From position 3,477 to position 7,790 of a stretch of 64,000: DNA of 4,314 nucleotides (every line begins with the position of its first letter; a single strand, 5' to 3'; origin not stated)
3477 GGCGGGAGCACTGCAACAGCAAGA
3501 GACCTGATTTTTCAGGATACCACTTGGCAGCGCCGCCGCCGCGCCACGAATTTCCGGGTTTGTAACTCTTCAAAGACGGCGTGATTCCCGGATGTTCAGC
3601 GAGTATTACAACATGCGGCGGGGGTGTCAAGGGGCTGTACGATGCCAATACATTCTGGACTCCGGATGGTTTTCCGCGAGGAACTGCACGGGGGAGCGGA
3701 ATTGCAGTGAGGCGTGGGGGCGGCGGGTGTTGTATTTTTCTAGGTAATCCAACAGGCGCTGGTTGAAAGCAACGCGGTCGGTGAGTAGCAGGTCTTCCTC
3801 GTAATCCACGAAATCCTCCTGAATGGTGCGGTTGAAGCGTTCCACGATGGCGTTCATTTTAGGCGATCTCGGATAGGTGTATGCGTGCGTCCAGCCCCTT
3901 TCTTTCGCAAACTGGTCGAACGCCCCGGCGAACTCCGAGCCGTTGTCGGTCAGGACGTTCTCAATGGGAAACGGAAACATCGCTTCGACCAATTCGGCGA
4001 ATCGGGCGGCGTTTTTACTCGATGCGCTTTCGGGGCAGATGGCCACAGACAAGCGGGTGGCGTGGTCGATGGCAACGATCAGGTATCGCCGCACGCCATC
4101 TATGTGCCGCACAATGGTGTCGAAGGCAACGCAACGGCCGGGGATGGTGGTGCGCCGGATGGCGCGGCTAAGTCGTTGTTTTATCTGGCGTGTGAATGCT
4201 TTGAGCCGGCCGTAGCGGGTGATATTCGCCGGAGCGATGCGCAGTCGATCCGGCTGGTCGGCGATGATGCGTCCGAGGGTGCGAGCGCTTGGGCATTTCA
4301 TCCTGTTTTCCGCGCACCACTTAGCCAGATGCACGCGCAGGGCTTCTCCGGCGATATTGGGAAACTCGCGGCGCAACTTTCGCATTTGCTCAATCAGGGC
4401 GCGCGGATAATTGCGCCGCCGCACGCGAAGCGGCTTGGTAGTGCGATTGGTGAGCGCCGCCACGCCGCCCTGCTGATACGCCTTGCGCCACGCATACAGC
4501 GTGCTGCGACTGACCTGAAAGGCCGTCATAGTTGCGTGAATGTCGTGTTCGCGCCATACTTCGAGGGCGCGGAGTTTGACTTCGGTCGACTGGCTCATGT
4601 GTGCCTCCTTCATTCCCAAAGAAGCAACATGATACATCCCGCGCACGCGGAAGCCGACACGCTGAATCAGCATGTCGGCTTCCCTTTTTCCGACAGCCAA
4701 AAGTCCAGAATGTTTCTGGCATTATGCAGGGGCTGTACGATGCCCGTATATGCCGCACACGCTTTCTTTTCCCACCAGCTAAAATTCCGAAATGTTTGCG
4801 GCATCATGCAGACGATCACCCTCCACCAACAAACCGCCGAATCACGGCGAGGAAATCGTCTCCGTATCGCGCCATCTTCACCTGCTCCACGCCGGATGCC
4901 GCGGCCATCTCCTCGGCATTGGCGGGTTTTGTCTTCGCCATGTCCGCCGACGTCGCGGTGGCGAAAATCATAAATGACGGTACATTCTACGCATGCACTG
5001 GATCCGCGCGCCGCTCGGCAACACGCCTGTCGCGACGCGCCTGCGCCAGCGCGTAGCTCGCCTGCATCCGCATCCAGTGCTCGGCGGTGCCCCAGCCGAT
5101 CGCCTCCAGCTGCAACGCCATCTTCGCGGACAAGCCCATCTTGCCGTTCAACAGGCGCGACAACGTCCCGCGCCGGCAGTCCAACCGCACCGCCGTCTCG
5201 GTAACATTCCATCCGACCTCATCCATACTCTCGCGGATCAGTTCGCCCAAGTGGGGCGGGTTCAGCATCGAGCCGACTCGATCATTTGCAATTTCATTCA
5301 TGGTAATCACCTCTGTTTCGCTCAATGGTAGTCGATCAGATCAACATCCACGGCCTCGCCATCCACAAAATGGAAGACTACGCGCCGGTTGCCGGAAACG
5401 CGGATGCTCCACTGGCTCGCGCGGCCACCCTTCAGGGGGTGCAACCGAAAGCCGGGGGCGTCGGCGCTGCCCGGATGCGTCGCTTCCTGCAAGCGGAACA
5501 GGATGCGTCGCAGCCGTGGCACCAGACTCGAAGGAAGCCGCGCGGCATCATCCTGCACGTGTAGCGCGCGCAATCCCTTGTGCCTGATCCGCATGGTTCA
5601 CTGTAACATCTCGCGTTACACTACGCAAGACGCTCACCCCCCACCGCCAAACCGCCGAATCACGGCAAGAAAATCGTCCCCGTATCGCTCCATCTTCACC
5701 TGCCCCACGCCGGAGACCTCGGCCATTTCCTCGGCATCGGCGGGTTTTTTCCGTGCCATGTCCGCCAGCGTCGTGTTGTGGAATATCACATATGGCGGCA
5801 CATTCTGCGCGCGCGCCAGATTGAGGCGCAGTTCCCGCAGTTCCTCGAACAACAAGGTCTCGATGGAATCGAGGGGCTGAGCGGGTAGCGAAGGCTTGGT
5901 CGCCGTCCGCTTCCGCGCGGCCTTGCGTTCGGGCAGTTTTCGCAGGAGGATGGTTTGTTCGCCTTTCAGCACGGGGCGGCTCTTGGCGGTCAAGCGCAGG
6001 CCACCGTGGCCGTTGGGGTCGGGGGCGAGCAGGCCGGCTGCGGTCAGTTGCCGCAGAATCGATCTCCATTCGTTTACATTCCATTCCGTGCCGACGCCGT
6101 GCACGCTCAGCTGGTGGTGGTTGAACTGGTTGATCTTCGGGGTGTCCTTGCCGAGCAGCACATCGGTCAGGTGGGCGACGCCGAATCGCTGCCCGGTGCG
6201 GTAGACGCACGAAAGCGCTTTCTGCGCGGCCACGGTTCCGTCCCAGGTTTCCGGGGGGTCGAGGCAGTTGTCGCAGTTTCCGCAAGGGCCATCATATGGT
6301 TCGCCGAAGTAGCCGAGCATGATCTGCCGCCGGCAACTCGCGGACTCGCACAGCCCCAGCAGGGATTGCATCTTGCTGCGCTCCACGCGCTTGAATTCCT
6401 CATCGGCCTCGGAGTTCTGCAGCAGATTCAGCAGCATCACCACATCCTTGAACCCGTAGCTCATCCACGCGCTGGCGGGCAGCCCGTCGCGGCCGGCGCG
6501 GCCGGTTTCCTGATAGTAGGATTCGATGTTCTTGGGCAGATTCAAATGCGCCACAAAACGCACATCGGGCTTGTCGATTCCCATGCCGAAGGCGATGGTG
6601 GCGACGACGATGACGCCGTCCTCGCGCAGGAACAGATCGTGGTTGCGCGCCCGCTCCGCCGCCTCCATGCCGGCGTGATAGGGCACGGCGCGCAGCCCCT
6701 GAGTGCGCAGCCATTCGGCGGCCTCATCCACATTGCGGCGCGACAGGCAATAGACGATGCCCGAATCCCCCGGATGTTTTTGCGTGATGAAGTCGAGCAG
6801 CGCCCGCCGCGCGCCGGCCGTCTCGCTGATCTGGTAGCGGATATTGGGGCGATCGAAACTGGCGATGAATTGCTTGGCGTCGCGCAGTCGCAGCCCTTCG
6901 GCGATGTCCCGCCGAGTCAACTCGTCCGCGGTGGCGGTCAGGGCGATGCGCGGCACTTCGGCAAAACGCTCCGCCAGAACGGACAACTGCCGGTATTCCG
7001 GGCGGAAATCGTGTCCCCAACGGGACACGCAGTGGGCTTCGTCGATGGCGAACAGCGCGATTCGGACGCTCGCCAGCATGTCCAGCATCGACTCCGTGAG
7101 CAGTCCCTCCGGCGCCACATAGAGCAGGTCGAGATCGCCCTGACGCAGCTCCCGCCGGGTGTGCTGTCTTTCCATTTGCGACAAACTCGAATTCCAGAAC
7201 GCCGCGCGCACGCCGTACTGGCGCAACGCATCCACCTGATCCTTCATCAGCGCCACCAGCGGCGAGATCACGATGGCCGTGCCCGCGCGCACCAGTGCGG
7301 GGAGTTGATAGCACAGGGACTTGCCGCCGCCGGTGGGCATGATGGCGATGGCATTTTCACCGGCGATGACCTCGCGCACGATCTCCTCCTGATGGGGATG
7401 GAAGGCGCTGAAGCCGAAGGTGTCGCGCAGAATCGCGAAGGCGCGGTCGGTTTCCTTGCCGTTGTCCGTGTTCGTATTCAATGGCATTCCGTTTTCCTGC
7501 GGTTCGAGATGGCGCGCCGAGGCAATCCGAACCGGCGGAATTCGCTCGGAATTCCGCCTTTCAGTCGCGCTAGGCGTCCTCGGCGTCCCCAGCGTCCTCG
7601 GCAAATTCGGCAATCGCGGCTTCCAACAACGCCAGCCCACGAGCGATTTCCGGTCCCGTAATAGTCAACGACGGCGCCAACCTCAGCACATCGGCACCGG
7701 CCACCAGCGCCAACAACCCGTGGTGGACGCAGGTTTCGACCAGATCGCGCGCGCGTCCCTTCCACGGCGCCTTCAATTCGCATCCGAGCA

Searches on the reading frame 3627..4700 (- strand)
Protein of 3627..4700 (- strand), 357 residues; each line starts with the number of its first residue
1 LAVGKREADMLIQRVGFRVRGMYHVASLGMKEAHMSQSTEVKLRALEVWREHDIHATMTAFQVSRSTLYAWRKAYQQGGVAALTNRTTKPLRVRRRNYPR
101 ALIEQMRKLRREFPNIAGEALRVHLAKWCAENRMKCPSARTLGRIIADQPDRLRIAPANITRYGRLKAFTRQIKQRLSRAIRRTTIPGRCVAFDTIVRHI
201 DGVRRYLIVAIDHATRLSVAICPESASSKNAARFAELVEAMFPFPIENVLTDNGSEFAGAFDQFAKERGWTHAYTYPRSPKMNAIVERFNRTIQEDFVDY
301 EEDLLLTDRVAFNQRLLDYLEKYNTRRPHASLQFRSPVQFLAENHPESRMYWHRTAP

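Call 111: search_solved_structures(query=window:3627-4700:-, max_evalue=0.001)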
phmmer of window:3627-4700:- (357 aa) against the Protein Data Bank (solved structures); distinct sequences matched with E-value up to 0.001: 0.

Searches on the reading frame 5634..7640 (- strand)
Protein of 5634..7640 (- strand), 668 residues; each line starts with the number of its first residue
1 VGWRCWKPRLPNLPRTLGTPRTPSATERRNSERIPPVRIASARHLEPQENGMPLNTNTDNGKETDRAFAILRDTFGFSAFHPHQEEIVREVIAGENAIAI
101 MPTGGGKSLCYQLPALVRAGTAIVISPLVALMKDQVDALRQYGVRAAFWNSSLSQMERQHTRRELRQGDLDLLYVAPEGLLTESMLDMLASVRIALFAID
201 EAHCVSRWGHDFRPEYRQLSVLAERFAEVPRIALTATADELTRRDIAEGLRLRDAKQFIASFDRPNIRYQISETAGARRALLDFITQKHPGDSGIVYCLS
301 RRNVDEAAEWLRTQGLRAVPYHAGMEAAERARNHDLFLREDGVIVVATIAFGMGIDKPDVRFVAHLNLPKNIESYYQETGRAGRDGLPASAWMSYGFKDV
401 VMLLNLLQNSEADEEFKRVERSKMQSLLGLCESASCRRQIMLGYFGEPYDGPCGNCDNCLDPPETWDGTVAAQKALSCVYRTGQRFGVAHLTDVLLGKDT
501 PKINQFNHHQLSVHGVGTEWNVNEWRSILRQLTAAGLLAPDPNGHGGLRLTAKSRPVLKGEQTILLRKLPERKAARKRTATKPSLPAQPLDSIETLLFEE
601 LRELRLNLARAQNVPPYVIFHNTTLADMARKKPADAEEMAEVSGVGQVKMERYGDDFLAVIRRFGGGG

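Call 110: search_solved_structures(query=window:5634-7640:-, max_evalue=0.001)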
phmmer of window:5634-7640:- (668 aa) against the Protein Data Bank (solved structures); distinct sequences matched with E-value up to 0.001: 144 (the best 60 are shown).
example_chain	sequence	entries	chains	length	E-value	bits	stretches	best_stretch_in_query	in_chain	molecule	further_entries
4q47_A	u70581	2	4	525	6.3e-203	678.8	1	65-568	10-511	DNA helicase RecQ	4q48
4tmu_A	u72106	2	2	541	7.8e-155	519.9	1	66-570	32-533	RecQ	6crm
1oyw_A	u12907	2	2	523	1.8e-152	512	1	67-567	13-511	ATP-dependent DNA helicase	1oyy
4o3m_A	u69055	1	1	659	7.8e-99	334.8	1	66-664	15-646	Bloom syndrome protein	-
4cgz_A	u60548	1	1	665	8e-99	334.8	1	66-664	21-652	BLOOM'S SYNDROME HELICASE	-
4cdg_A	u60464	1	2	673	8.4e-99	334.7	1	66-664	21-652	BLOOM SYNDROME PROTEIN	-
7auc_A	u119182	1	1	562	1.8e-97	330.4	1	66-460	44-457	Bloom syndrome protein,Bloom syndrome protein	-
7aud_A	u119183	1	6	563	1.8e-97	330.4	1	66-460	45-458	Bloom syndrome protein,Bloom syndrome protein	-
9i22_A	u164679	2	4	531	6.8e-85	288.8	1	66-460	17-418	ATP-dependent DNA helicase Q1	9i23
4u7d_A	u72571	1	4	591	7.2e-85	288.7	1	63-460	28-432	ATP-dependent DNA helicase Q1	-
2v1x_A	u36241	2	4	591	7.2e-85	288.7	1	63-460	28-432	ATP-DEPENDENT DNA HELICASE Q1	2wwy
8yrs_A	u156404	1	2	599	9.8e-85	288.3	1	63-460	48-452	ATP-dependent DNA helicase Q1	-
9hzg_E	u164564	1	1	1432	1.4e-84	287.7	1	69-540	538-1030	Bifunctional 3'-5' exonuclease/ATP-dependent helicase WRN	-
9i16_D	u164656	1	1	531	5.1e-83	282.6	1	57-460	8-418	ATP-dependent DNA helicase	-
7a8r_A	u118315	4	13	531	5.6e-83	282.5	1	63-460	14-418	ATP-dependent DNA helicase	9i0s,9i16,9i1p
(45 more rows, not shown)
